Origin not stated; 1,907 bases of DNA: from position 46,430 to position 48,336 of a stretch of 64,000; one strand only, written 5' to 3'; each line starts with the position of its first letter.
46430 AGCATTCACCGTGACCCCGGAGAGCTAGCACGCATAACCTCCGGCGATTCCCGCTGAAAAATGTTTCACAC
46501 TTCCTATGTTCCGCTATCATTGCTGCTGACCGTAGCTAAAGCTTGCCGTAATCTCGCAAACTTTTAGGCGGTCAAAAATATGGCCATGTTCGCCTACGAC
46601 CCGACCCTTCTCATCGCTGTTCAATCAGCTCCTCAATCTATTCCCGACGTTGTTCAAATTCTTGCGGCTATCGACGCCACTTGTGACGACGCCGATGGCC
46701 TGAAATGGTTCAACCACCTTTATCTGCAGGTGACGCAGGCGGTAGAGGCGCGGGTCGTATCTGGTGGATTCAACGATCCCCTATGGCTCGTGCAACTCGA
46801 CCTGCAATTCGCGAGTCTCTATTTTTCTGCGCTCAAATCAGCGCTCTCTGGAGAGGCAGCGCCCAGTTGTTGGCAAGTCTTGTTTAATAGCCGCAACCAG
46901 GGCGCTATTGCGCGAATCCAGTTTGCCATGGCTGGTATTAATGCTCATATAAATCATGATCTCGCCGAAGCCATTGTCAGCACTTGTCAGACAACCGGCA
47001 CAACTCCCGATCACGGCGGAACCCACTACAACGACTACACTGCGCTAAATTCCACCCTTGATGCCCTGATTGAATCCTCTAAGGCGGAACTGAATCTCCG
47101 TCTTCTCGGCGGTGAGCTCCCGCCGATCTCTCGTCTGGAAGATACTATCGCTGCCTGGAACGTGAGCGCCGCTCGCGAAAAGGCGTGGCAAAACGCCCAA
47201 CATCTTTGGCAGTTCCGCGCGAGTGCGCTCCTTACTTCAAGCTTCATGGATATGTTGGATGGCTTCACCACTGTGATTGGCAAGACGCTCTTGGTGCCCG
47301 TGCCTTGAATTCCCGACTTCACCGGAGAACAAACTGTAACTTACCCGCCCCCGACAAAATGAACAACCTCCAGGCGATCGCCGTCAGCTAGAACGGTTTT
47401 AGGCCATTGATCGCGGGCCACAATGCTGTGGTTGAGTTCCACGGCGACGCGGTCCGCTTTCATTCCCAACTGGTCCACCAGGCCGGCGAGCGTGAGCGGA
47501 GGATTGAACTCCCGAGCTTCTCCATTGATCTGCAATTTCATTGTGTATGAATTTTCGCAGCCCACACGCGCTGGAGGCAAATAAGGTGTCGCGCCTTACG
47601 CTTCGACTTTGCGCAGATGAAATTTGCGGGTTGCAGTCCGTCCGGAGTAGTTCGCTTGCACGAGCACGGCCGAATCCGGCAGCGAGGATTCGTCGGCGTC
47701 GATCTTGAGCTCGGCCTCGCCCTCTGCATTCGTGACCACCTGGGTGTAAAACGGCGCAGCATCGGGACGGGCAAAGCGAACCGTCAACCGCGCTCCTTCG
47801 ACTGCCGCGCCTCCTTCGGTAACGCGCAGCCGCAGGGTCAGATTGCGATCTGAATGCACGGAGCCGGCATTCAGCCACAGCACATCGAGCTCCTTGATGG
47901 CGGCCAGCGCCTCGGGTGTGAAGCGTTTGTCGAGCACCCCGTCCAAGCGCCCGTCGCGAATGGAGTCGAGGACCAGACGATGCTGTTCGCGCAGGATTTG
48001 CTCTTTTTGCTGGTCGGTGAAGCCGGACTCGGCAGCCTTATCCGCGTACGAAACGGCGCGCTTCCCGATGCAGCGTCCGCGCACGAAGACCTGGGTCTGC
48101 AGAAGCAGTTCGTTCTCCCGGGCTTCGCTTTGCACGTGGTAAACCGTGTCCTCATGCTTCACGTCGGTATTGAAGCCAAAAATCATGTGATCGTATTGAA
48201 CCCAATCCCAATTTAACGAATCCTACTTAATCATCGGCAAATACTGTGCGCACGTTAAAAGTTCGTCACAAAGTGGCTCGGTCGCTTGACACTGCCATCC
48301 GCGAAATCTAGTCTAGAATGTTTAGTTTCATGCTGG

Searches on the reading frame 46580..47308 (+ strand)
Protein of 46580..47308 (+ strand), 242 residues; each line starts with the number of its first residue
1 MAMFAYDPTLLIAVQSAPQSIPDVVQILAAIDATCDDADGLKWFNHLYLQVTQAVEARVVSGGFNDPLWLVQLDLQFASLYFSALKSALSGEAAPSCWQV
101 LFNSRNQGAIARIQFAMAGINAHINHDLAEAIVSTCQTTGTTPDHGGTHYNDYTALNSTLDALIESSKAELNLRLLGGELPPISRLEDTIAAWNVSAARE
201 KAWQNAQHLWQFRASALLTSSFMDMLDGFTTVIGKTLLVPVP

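Call 10: search_protein_families(library=ncbifam, proteins=[window:46580-47308:+], max_evalue=0.00001)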
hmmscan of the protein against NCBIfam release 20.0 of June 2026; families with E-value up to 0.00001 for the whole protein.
window:46580-47308:+ (242 aa): 0 families

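Call 52: search_protein_families(library=pfam, proteins=[window:46580-47308:+], max_evalue=0.01)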
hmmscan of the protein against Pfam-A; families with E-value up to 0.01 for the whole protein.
window:46580-47308:+ (242 aa): 1 family
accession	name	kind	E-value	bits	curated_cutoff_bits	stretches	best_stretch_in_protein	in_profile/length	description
PF19458.4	DUF5995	-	5.5e-57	193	27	1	21-240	1-225/225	Family of unknown function (DUF5995)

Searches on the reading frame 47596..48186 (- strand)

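Call 10: search_protein_families(library=ncbifam, proteins=[window:47596-48186:-], max_evalue=0.00001)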
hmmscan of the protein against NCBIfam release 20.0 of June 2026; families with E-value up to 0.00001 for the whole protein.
window:47596-48186:- (196 aa): 1 family
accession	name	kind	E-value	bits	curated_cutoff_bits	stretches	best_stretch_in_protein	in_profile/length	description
NF053858.1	RomY_Nterm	subfamily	3.1e-16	59.6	50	1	1-82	1-82/83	RomY N-terminal domain-containing regulatory protein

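Call 52: search_protein_families(library=pfam, proteins=[window:47596-48186:-], max_evalue=0.01)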
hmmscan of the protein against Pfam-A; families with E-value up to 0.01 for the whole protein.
window:47596-48186:- (196 aa): 0 families
